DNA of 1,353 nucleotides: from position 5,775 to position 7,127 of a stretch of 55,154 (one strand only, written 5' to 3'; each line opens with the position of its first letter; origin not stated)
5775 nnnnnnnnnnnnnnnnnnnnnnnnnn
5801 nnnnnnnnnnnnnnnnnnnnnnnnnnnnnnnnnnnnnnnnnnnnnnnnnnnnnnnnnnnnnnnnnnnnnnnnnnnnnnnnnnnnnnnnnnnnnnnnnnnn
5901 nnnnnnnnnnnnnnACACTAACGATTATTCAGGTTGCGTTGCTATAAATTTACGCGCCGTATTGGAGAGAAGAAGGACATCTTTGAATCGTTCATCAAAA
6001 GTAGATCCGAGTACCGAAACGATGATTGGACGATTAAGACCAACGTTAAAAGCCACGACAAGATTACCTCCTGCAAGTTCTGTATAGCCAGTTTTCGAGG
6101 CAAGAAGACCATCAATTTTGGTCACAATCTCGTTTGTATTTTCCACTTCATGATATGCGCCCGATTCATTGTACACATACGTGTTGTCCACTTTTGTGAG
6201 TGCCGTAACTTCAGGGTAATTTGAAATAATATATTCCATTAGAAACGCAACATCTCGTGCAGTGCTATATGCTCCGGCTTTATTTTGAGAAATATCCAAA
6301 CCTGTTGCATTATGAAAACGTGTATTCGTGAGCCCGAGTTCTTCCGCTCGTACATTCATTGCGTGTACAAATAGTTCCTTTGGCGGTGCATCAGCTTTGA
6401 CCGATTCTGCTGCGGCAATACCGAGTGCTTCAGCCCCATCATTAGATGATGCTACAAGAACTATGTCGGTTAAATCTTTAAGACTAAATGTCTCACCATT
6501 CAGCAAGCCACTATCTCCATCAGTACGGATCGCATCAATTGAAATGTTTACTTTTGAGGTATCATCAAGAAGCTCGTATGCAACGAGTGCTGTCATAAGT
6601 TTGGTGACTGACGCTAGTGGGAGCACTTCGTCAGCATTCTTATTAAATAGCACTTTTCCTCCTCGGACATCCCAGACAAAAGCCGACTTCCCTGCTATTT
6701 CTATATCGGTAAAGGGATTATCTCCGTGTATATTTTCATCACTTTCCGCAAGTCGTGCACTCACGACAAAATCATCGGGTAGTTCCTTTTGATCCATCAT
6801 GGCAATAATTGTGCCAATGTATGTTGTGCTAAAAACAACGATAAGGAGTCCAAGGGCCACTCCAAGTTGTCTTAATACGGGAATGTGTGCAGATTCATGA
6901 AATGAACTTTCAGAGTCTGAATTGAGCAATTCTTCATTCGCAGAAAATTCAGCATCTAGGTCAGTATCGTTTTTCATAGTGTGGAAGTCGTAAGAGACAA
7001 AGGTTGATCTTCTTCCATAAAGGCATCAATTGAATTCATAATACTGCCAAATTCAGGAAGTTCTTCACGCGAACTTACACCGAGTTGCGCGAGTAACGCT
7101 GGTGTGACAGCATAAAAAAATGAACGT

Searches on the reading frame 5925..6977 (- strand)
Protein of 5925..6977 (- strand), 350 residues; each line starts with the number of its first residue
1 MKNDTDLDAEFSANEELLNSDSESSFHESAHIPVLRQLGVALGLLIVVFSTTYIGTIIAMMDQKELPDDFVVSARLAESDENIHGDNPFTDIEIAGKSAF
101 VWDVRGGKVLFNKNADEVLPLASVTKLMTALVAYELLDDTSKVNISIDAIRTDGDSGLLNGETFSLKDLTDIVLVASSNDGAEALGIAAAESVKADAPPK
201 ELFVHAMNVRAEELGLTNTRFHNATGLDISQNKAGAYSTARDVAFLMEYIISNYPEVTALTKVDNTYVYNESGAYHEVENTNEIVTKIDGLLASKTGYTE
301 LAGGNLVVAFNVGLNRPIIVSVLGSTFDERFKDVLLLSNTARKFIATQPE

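Call 72: search_protein_families(library=pfam, proteins=[window:5925-6977:-], max_evalue=0.00001)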
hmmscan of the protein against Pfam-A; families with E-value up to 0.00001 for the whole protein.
window:5925-6977:- (350 aa): 2 families
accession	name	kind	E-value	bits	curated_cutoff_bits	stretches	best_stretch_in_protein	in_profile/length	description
PF00768.25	Peptidase_S11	-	1.2e-42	146.5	27.6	1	93-324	9-236/239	D-alanyl-D-alanine carboxypeptidase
PF13354.11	Beta-lactamase2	-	4.5e-07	29.9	22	1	99-252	2-148/214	Beta-lactamase enzyme family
